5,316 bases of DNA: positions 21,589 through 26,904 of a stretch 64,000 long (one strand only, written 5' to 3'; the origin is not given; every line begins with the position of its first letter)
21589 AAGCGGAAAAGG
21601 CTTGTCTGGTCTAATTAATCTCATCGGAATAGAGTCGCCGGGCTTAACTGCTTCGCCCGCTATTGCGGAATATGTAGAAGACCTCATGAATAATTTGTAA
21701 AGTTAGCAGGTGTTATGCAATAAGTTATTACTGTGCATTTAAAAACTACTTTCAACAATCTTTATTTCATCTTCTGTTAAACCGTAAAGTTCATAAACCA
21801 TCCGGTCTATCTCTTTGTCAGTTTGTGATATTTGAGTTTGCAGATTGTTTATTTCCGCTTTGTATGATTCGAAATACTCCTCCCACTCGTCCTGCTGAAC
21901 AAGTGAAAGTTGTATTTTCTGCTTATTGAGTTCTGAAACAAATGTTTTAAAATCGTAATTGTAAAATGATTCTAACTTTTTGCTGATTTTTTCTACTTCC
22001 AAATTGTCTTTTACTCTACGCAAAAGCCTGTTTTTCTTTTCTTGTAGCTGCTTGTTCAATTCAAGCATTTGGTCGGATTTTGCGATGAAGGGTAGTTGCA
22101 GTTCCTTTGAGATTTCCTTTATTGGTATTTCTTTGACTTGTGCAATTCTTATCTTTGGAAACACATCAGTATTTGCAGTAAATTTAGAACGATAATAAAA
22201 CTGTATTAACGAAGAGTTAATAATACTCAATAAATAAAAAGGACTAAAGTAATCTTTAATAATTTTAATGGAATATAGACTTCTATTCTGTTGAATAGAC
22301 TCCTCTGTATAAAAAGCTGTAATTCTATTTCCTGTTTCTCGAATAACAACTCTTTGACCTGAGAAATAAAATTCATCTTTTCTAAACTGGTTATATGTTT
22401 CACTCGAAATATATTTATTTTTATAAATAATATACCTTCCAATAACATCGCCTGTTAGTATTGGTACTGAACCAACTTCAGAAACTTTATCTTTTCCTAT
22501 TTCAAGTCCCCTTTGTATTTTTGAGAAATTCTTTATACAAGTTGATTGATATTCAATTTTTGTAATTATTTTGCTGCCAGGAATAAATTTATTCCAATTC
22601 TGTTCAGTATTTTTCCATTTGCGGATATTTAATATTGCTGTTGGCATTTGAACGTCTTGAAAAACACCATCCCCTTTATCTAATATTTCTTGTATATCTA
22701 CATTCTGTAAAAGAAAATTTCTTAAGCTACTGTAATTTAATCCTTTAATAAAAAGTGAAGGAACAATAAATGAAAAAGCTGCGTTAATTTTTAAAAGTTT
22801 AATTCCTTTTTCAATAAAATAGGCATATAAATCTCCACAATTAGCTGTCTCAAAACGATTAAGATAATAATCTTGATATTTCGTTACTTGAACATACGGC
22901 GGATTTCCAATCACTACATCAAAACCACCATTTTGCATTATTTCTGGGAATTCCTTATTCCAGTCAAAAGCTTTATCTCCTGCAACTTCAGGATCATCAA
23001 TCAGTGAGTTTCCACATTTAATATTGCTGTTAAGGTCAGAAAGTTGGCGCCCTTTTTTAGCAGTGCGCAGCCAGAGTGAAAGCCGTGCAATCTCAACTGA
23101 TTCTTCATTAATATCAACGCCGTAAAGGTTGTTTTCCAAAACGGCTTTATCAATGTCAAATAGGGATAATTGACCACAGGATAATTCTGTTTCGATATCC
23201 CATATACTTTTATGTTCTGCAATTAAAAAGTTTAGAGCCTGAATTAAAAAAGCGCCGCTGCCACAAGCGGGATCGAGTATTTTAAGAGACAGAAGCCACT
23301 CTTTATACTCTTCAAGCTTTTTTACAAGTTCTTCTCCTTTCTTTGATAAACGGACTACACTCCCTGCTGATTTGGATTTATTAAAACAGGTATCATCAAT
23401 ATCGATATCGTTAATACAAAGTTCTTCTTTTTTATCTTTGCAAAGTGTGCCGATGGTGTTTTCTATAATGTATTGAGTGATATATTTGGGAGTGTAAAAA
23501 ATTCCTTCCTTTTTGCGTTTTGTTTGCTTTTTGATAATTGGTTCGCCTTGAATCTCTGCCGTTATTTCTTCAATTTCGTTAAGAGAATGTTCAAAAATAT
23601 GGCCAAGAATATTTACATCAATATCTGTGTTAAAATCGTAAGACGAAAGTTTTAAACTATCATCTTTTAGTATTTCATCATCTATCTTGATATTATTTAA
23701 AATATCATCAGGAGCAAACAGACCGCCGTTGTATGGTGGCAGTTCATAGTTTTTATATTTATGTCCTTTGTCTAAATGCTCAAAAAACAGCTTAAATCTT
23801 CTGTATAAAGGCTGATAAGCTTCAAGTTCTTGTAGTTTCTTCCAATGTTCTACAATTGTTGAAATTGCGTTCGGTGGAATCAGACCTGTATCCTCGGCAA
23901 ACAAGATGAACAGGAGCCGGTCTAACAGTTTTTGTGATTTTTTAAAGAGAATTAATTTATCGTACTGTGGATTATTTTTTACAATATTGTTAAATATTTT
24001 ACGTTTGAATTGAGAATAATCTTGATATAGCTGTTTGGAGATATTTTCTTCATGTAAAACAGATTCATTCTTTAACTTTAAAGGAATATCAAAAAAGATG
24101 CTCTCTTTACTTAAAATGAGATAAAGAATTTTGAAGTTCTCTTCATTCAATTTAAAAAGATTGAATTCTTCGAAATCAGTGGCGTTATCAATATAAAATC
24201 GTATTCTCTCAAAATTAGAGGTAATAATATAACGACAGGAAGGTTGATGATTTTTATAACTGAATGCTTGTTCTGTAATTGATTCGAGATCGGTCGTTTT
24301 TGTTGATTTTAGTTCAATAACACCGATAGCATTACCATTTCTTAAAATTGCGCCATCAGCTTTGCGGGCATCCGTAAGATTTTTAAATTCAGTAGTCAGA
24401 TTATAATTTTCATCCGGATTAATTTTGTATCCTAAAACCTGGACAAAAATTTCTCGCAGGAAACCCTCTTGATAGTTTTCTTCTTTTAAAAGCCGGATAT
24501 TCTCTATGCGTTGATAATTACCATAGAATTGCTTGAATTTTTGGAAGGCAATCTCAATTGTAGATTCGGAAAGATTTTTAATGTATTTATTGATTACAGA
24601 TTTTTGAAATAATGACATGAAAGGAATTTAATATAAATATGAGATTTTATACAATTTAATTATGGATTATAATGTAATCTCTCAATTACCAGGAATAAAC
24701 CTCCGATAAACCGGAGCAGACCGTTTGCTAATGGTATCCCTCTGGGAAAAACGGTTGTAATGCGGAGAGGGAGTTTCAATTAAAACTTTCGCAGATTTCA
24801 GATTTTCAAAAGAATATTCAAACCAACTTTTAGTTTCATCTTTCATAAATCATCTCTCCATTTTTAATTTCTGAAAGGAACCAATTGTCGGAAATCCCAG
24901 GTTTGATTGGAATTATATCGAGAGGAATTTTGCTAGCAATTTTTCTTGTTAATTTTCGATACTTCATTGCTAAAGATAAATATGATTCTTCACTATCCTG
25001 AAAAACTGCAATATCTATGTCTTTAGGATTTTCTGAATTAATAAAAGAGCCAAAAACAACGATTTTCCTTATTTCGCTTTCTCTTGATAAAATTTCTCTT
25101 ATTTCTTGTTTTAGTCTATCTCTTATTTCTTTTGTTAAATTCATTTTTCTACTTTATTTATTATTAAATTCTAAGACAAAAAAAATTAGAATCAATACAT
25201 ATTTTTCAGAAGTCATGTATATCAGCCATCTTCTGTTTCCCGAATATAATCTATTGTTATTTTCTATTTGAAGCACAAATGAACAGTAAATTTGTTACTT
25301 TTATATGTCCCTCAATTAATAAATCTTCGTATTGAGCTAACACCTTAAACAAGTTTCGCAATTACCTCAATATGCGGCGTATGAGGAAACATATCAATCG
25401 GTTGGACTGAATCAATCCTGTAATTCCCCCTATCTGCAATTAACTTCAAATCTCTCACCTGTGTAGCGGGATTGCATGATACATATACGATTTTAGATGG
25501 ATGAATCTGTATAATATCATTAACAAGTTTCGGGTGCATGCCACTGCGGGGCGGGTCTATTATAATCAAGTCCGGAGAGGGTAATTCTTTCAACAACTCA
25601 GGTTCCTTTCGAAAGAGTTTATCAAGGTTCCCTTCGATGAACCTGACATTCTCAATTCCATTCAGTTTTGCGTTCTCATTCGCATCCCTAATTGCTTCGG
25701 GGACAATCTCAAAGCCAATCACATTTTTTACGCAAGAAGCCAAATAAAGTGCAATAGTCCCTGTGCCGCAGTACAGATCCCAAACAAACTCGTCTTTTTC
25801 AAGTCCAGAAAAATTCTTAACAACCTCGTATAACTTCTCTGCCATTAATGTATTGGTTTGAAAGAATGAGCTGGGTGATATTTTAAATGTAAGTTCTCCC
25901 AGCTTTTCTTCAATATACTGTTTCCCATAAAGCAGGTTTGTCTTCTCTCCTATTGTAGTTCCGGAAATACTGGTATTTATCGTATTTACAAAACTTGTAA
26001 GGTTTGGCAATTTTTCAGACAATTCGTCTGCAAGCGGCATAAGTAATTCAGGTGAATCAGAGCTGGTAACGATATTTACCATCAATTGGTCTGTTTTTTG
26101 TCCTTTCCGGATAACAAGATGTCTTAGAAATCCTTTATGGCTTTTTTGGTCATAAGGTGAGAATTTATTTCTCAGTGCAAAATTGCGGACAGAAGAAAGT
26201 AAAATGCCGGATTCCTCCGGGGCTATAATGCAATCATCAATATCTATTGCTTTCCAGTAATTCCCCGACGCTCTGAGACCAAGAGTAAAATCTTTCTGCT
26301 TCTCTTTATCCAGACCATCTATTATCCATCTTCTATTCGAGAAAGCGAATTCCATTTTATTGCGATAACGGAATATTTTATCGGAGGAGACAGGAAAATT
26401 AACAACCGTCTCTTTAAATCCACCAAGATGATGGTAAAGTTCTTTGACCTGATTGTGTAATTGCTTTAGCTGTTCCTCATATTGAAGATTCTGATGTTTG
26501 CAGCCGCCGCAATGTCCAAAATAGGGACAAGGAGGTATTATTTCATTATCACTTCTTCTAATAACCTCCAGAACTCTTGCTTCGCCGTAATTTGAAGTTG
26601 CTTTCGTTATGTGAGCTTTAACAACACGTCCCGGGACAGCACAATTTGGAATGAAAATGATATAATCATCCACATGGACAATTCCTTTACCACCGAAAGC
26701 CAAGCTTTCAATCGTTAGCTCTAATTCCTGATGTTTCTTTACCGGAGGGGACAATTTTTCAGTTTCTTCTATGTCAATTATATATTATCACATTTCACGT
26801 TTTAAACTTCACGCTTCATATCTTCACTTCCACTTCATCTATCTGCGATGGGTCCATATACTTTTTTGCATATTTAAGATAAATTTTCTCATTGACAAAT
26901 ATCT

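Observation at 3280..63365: Intergenic space is colonised by a combinatorial 'beads-on-a-string' system of short GC-rich hairpin modules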

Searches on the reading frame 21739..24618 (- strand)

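Call 10: search_protein_families(library=pfam, proteins=[window:21739-24618:-])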
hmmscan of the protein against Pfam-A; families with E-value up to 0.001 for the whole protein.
window:21739-24618:- (959 aa): 6 families
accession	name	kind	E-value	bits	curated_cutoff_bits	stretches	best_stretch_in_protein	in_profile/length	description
PF07669.17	Eco57I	-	1.6e-44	152.4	25.3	1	496-651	1-169/171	Eco57I restriction-modification methylase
PF12950.13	TaqI_C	-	1.6e-20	73.9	26.5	1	719-833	2-118/118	TaqI-like C-terminal specificity domain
PF02384.22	N6_Mtase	-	6.3e-18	65.6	20.4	1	446-689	49-254/311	N-6 DNA Methylase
PF20473.4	MmeI_Mtase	-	2.2e-16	60.3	27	1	430-582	6-152/259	MmeI, DNA-methyltransferase domain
PF20465.4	MmeI_hel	-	1.2e-07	32.9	27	1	229-301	4-75/75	MmeI, helicase spacer domain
PF01170.24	UPF0020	-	1.2e-05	25.6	22.3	0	441-513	26-94/197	RMKL-like, methyltransferase domain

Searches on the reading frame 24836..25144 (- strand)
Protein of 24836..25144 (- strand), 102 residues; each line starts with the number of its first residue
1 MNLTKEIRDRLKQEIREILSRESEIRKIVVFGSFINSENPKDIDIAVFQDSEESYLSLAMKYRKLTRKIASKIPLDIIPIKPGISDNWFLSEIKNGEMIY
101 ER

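Call 67: search_protein_families(library=pfam, proteins=[window:24836-25144:-], max_evalue=0.001)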
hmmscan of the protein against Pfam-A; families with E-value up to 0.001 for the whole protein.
window:24836-25144:- (102 aa): 3 families
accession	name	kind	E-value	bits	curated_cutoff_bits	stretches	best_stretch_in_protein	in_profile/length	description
PF18765.7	Polbeta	-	6.4e-12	45.9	26.9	1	13-102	1-90/93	Polymerase beta, Nucleotidyltransferase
PF01909.29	NTP_transf_2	-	3e-06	28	21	1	13-81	2-75/93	Nucleotidyltransferase domain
PF22014.2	DUF6932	-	8.9e-05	23.4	27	1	9-81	36-112/142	Family of unknown function (DUF6932)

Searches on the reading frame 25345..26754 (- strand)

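Call 67: search_protein_families(library=pfam, proteins=[window:25345-26754:-], max_evalue=0.001)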
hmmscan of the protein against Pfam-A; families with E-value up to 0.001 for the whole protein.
window:25345-26754:- (469 aa): 9 families
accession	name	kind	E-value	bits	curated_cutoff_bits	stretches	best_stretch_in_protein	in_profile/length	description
PF05958.17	tRNA_U5-meth_tr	-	2.9e-24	86.2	23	1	241-464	119-350/357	tRNA (Uracil-5-)-methyltransferase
PF13847.12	Methyltransf_31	-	1.3e-10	41.6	27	1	320-380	3-66/145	Methyltransferase domain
PF01938.26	TRAM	-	8.1e-09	35.7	21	1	6-62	3-61/61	TRAM domain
PF13649.12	Methyltransf_25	-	6.9e-08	33.5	27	1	324-380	1-58/97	Methyltransferase domain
PF09445.16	Methyltransf_15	-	2.4e-05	24.4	22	1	323-406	3-84/165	RNA cap guanine-N2 methyltransferase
PF02475.24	TRM5-TYW2_MTfase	-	2.8e-05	24.6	28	1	318-376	34-95/164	TRM5/TYW2 methyltransferase domain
PF05175.20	MTS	-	6.1e-05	23.2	23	1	320-382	31-95/170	Methyltransferase small domain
PF08241.18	Methyltransf_11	-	9.2e-05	23.4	21.2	1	326-380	2-54/95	Methyltransferase domain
PF01555.25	N6_N4_Mtase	-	0.00034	21.1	26.7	1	318-360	179-221/221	DNA methylase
